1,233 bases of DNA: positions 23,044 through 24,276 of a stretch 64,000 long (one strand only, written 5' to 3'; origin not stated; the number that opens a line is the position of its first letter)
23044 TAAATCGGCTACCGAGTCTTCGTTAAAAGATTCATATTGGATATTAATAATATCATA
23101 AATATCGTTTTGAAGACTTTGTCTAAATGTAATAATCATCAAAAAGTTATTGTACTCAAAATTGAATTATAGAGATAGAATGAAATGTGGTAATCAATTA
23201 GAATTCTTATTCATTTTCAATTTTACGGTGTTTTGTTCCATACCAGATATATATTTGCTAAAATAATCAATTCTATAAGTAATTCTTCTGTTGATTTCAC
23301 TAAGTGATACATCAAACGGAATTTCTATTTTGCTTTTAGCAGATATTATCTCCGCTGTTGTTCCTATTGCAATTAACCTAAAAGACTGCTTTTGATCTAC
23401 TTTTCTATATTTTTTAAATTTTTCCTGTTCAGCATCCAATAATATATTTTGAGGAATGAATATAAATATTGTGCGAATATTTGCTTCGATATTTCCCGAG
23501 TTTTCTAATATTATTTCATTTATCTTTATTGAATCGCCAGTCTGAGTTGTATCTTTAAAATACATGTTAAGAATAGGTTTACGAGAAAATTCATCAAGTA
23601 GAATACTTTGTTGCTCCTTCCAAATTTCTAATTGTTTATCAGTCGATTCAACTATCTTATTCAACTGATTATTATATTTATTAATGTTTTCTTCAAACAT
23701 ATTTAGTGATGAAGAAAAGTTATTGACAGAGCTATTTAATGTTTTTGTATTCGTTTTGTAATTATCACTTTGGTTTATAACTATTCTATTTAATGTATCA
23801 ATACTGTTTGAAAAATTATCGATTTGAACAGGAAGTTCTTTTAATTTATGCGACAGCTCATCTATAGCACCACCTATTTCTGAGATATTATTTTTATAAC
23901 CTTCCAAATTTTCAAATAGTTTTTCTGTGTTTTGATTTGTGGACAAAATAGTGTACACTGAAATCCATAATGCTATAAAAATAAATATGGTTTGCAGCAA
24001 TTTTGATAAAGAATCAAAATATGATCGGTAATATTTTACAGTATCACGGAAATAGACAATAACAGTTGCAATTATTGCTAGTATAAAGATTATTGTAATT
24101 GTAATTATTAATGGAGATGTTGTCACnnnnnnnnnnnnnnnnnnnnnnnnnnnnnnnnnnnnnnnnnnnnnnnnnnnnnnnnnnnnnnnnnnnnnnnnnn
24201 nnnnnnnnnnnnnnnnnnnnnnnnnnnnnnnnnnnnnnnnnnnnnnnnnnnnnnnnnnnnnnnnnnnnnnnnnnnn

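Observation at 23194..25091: Uncharacterised overlapping gene pair in the defence island: extracytoplasmic coiled-coil 2-TM protein plus membrane-tethered PD-(D/E)xK nuclease-domain protein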

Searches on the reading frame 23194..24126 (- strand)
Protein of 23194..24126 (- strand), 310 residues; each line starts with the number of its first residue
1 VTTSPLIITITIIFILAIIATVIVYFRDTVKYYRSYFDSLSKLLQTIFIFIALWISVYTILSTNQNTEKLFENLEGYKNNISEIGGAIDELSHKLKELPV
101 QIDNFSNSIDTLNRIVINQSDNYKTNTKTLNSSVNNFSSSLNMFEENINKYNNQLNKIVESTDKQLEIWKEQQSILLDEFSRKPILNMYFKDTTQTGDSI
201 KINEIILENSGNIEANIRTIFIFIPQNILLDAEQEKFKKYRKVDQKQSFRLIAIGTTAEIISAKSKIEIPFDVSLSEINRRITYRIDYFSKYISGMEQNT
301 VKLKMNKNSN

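Call 5: search_protein_families(library=pfam, proteins=[window:23194-24126:-], max_evalue=1)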
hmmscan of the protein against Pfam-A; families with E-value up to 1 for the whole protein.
window:23194-24126:- (310 aa): 31 families (the best 25 are shown)
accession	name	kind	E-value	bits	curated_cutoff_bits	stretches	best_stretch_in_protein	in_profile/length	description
PF01017.26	STAT_alpha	-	2.8e-05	24.7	27.5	1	79-174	2-102/167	STAT transcription factor, coiled-coil domain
PF06160.17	EzrA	-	6.4e-05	21.9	39.6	1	57-150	93-186/557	Septation ring formation regulator, EzrA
PF10473.14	CENP-F_leu_zip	-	0.0015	19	34.5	1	64-167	37-136/140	Leucine-rich repeats of kinetochore protein Cenp-F/LEK1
PF07889.17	DUF1664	-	0.0016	18.9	34.6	1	127-175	36-84/124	Protein of unknown function (DUF1664)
PF10498.14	IFT57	-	0.0019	17.6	40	1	74-174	224-324/360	Intra-flagellar transport protein 57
PF14931.11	IFT20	-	0.0029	18.2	27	1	109-165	4-59/119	Intraflagellar transport complex B, subunit 20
PF06009.19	Laminin_II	-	0.0032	17.9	33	1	62-115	14-67/138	Laminin Domain II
PF04513.17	Baculo_PEP_C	-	0.0067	16.9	38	1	68-158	34-123/140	Baculovirus polyhedron envelope protein, PEP, C terminus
PF14932.11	HAUS-augmin3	-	0.0084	16.1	29.4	1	61-173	56-167/260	HAUS augmin-like complex subunit 3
PF05377.16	FlaC_arch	-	0.014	16.2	27.8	1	128-167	3-42/55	Flagella accessory protein C (FlaC)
PF12795.12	MscS_porin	-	0.015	15.3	34.4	1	87-158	38-111/238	Mechanosensitive ion channel porin domain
PF10046.14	BLOC1_2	-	0.016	16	33.4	2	106-164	19-76/96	Biogenesis of lysosome-related organelles complex-1 subunit 2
PF06103.16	DUF948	-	0.02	15.5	37.2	0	56-118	17-79/89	Bacterial protein of unknown function (DUF948)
PF00015.26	MCPsignal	-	0.022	15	34.6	1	57-116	106-165/172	Methyl-accepting chemotaxis protein (MCP) signalling domain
PF15619.11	Lebercilin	-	0.027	14.5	34.3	1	88-156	119-187/193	Ciliary protein causing Leber congenital amaurosis disease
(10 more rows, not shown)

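Call 6: search_protein_families(library=padloc, proteins=[window:23194-24126:-], max_evalue=1)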
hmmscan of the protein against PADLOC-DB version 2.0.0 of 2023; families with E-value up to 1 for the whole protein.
window:23194-24126:- (310 aa): 1 family
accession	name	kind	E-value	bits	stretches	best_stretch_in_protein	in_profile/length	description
PDLC00006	DruC1|DruC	-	0.00087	15.9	1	62-185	200-321/626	Unknown function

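Call 7: search_protein_families(library=ncbifam, proteins=[window:23194-24126:-], max_evalue=1)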
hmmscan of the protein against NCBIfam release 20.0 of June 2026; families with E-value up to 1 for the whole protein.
window:23194-24126:- (310 aa): 10 families
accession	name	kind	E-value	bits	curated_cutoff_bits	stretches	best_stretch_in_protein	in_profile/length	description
TIGR04527.1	mycoplas_twoTM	subfamily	3.2e-05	23.8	125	1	6-176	12-190/248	MG_279/MG_280 family protein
NF047515.1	SpiroCoCo_C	equivalog_domain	3.3e-05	23.2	125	1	61-174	103-215/313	SpiroCoCo family coiled-coil protein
NF045487.1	ASRP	equivalog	6.8e-05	21.7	300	1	66-165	342-441/593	archaea-specific SMC-related protein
NF003413.0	PRK04778.1-7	equivalog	0.00024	19.6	556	1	78-163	102-187/564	septation ring formation regulator EzrA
TIGR02168.1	SMC_prok_B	equivalog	0.00033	18.5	567.35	1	64-185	839-963/1181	chromosome segregation protein SMC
NF043058.1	T4SS_LegC2C7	subfamily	0.0021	17.1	350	1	64-174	195-308/348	LegC2/C7 family Dot/Icm T4SS effector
TIGR00996.1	Mtu_fam_mce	paralog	0.027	13.7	140.5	1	63-165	151-249/291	MCE family protein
NF008644.1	PRK11637.1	equivalog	0.033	13.2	270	1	63-121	23-81/385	murein hydrolase activator EnvC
TIGR04211.1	SH3_and_anchor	equivalog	0.18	11.4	65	0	63-122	102-161/198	TIGR04211 family SH3 domain-containing protein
NF038218.1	IcmG_DotF_IVB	equivalog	0.25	11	200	1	66-113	139-186/266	type IVB secretion system protein IcmG/DotF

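Call 8: search_protein_families(library=phrogs, proteins=[window:23194-24126:-], max_evalue=1)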
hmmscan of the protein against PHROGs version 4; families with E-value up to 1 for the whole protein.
window:23194-24126:- (310 aa): 20 families
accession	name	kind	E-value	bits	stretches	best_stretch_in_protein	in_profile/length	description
phrog_1272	-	tail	1.9e-05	23.6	1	71-173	111-216/1606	tail length tape measure protein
phrog_339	-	tail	2e-05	24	1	58-180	452-575/1123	tail length tape measure protein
phrog_1686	-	tail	0.0041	16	1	62-174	537-641/1224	tail length tape measure protein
phrog_3550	-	unknown function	0.011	17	1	66-104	17-57/79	-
phrog_4372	-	tail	0.014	13.8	1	18-203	420-576/1681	tail length tape measure protein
phrog_1009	-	unknown function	0.026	15.6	0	124-172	33-84/103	-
phrog_167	-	tail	0.026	13.2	1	64-163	130-235/1555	tail length tape measure protein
phrog_1538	-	tail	0.03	14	1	68-161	202-328/811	tail length tape measure protein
phrog_10613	-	tail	0.032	15.1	1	85-165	51-134/237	tail length tape measure protein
phrog_6664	-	unknown function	0.034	15.6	1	50-113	21-86/97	-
phrog_14706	-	unknown function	0.037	15.6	1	72-144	21-90/97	-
phrog_8488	-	unknown function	0.088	13.8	0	121-171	23-71/119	-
phrog_8462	-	tail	0.1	12.3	1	8-158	313-463/672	tail length tape measure protein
phrog_2990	-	unknown function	0.11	13.7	1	62-110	51-99/133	-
phrog_13576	-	other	0.22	12.7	1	53-121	37-105/126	methyltransferase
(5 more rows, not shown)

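Call 10: find_homologous_proteins(query=window:23194-24126:-, max_evalue=0.01)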
Query window:23194-24126:- (310 aa): 11 proteins with E <= 0.01 among 1350 candidates.
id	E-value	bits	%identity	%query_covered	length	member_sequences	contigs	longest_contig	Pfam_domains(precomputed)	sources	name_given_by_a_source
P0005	5.4e-189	645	100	100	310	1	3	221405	-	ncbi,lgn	-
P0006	5.4e-71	258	45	94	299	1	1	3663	-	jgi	-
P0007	3.8e-69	252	45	96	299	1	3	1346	-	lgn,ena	-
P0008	8.4e-69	250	46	96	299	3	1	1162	-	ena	-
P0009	7.7e-68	247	45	93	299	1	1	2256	-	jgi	jgi:hypothetical protein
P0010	2.9e-67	245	46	83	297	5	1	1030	-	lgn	-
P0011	9.7e-65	237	47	85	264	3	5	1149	-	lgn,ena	-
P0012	4.8e-63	232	40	96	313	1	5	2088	-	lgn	-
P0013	2.1e-62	229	43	90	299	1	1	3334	-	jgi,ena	-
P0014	1.1e-51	194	36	87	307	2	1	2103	-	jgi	jgi:hypothetical protein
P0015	4.0e-49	186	46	68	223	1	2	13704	-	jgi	jgi:archaellum component FlaC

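Call 15: find_encoding_contigs(protein=P0015, flank=8000, max_places=3)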
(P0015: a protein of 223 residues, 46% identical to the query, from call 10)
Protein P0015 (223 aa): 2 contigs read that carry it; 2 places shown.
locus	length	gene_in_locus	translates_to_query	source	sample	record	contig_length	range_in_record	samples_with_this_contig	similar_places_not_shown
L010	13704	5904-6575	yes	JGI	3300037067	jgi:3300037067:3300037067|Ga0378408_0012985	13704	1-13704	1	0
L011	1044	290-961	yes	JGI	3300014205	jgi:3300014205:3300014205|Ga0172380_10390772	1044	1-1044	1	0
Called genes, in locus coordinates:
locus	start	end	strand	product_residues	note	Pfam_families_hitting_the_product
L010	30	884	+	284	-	-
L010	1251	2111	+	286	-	PF00892:EamA (faint)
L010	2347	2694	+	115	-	-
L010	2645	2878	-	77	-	-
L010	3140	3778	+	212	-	PF18734:HEPN_AbiU2, PF04297:UPF0122 (faint)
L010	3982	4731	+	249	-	PF05168:HEPN (weak)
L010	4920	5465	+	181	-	-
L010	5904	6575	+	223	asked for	-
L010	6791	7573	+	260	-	-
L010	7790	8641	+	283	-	-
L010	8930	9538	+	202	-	-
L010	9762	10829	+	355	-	-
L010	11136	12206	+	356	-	PF01906:YbjQ_1, PF23025:YbjQ_2 (weak)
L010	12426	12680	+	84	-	-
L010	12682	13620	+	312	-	-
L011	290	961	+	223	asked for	-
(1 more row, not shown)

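Call 16: find_encoding_contigs(protein=P0006, flank=5000, max_places=3)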
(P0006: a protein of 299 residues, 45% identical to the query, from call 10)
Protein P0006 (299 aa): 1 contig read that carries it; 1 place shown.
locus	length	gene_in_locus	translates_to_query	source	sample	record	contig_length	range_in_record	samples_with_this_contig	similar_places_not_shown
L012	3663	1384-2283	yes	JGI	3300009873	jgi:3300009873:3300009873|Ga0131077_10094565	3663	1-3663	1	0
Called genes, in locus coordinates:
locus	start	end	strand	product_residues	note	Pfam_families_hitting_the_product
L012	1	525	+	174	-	?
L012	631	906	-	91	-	PF14384:BrnA_antitoxin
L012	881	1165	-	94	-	PF04365:BrnT_toxin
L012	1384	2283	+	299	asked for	-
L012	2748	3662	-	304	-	?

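Call 17: find_encoding_contigs(protein=P0013, flank=5000, max_places=3)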
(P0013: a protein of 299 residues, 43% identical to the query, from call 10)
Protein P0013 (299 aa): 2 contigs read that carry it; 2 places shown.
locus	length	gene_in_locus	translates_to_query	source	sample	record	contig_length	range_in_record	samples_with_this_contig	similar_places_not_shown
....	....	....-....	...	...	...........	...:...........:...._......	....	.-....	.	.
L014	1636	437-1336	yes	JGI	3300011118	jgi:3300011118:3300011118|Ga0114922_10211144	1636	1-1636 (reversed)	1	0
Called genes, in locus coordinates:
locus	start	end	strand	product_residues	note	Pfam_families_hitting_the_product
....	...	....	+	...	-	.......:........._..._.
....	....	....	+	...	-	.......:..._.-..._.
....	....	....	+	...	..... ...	-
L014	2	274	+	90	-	?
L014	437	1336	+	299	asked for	-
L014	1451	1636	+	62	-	?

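Call 37: predict_structure(alignment_id=A2)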
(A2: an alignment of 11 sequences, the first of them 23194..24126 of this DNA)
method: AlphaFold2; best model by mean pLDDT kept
length: 310 residues; sequences in the alignment: 11
mean_pLDDT: 75.3   pTM: 0.45
mean pLDDT of the five models: 75.3, 72.3, 72.1, 69.2, 67.0
residues with pLDDT >= 90: 54; 70-90: 170; 50-70: 48; < 50: 38
segments of 3 or more residues with pLDDT < 50: 66-96, 307-310
pLDDT, mean of each block of 10 residues (from residue 1): 68 83 79 66 73 66 52 43 37 48 61 71 78 74 79 83 87 79 87 78 90 92 87 81 90 90 91 79 92 90 60
secondary structure, 60 per line:
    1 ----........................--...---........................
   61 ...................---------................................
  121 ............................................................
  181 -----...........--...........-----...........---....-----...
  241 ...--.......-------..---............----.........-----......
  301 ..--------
elements in order: H5-28 H37-79 H89-180 E186-196 E199-209 E215-225 E229-232 E238-243 E246-252 E265-276 E281-289 E295-302

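Call 41: fold_search(model_id=the predicted structure, library=pdb)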
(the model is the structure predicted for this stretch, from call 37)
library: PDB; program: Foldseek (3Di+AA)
matches with E <= 10: 1288; with E <= 0.001: 10
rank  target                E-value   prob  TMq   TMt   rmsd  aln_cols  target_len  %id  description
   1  8b7d                  3.2e-04  1.00  0.21  0.38   6.3       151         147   11  Luminal domain of TMEM106B (released 2023-07-19)
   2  8zdg_A                3.4e-04  1.00  0.21  0.09   7.4       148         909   11  Cryo-EM structure of the integrin avb3 with CWHM-12, conformation 1 (released 2025-10-22)
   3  8xez_A                3.8e-04  1.00  0.25  0.10   5.9       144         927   11  Cryo-EM structure of integrin ITGAV/ITGB3 complex, conformation 5 (released 2024-12-18)
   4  3mnm_A                4.5e-04  1.00  0.25  0.60   6.8       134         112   10  Crystal structure of GAE domain of GGA2p from Saccharomyces cerevisiae (released 2010-09-08)
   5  6avr_A                5.0e-04  1.00  0.24  0.10   6.2       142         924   14  Human alpha-V beta-3 Integrin (intermediate conformation) in complex with the therapeutic antibody LM609 (released 2017-11-01)
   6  3frp_G                5.3e-04  0.98  0.18  0.24  12.2       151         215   12  Crystal Structure of Cobra Venom Factor, a Co-factor for C3- and C5 convertase CVFBb (released 2009-04-28)
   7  6avu_A                5.9e-04  1.00  0.24  0.10   6.1       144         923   12  Human alpha-V beta-3 Integrin (open conformation) in complex with the therapeutic antibody LM609 (released 2017-11-01)
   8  5wab_C                6.6e-04  0.99  0.17  0.09   8.7       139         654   13  Crystal Structure of Bifidobacterium adolescentis GH3 beta-glucosidase (released 2018-04-04)
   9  3mnm_C                7.4e-04  1.00  0.26  0.63   6.6       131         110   11  Crystal structure of GAE domain of GGA2p from Saccharomyces cerevisiae (released 2010-09-08)
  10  9e8a_A                9.3e-04  1.00  0.24  0.10   6.2       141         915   13  Integrin aIIbb3 bent conformation from human platelet membrane crude preparation (released 2025-10-15)
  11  6avq_A                1.0e-03  1.00  0.24  0.10   6.2       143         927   12  The Therapeutic Antibody LM609 Selectively Inhibits Ligand Binding to Human alpha-V beta-3 Integrin via Steric Hindran (released 2017-11-01)
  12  5wab_B                1.0e-03  0.98  0.17  0.09  12.2       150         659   13  Crystal Structure of Bifidobacterium adolescentis GH3 beta-glucosidase (released 2018-04-04)
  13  9iuj_A                1.2e-03  1.00  0.25  0.12   6.1       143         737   13  Integrin alpha-v beta-3 in complex with rhodostomin (released 2025-07-30)
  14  8ose                  1.3e-03  1.00  0.24  0.14   4.6        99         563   14  C. perfringens chitinase CP4_3455 in complex with inhibitor bisdionin C (released 2023-07-12)
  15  9ifr                  1.3e-03  1.00  0.21  0.41   7.6       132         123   11  CLIPPER domain from the Gram-negative fibrillar adhesin "B9T28_05395 (released 2025-11-26)
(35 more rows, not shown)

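Call 54: find_related_loci(query=A2, collection=metagenome_contigs, flank=6000)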
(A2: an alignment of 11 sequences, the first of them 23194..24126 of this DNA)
Query A2 (310 aa) in metagenome_contigs; peptide patterns used: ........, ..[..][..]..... (x = any residue, [..] = any of these).
534 stretches matched a pattern; 8 encode a relative of the query (tblastn E <= 1e-3); 8 distinct loci.
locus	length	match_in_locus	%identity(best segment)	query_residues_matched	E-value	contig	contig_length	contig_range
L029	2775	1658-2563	46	3-304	9e-82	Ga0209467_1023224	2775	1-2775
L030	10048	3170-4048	46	6-297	3e-76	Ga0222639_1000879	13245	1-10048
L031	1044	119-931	46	27-295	4e-81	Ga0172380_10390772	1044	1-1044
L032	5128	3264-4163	44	6-304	7e-75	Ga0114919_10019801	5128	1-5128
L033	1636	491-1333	43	25-304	9e-62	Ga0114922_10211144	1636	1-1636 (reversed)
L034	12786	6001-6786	46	37-297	1e-71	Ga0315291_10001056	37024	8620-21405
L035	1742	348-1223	45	6-297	5e-55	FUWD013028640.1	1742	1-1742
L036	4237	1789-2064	37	207-295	8e-11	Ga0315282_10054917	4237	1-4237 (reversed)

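Call 55: find_related_loci(query=A2, collection=viral_contigs, flank=6000)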
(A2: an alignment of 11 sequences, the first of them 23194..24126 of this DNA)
Query A2 (310 aa) in viral_contigs; peptide patterns used: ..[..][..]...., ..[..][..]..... (x = any residue, [..] = any of these).
52 stretches matched a pattern, but none encodes a relative of the query by tblastn (E <= 1e-3).

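Call 65: search_dna_similar(query=window:23194-24126:-, collection=plasmids, mode=protein, max_rows=12, max_evalue=0.001)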
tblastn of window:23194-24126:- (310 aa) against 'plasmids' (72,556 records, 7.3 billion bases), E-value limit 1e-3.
No match.

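Call 89: search_protein_representatives(alignment_id=A2)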
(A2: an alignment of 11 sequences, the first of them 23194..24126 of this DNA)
Query: 11 sequences, 299 profile positions. Proteins with E-value up to 0.001 (for the whole library): 135; up to 1e-10: 71; up to 1e-30: 29. The best 135 are listed.
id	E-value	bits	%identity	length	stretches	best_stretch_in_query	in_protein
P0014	8.1e-132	455.2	-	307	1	1-295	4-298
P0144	1.2e-127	441.5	-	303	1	3-296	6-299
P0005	3.0e-124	430.3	-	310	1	1-299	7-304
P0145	4.1e-108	377.3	-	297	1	1-298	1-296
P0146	8.5e-107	373.0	-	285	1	15-299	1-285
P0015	2.8e-97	341.8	-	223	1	78-299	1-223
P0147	1.2e-72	260.9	-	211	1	5-204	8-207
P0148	1.6e-66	240.8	-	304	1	1-288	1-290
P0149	3.8e-66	239.6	-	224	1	78-299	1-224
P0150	5.5e-65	235.8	-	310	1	1-298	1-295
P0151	4.6e-51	190.0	-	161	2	1-104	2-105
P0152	1.6e-48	181.7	-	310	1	2-297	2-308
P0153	1.1e-47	178.9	-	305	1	8-291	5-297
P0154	6.9e-47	176.3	-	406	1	4-296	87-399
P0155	3.3e-46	174.1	-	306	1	10-296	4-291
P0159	1.2e-41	159.1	-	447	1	43-297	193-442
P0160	3.0e-41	157.8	-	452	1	47-297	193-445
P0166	3.0e-36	141.4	-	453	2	41-296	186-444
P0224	1.8e-08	50.2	-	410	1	163-296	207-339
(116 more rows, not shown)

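Call 103: search_protein_families(library=pfam, proteins=[P0159, P0160, P0166, P0224], max_evalue=0.01)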
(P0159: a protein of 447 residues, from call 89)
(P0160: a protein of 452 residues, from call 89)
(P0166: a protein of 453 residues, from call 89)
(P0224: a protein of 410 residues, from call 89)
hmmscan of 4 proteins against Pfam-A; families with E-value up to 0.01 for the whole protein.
P0159 (447 aa): 0 families

P0160 (452 aa): 1 family
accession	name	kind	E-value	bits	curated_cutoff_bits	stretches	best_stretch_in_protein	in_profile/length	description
PF10498.14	IFT57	-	0.0012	18.3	40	1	212-313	222-323/360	Intra-flagellar transport protein 57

P0166 (453 aa): 1 family
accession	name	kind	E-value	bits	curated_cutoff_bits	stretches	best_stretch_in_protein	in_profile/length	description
PF04906.18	Tweety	-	0.0013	18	31.8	1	173-302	76-197/431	Tweety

P0224 (410 aa): 0 families
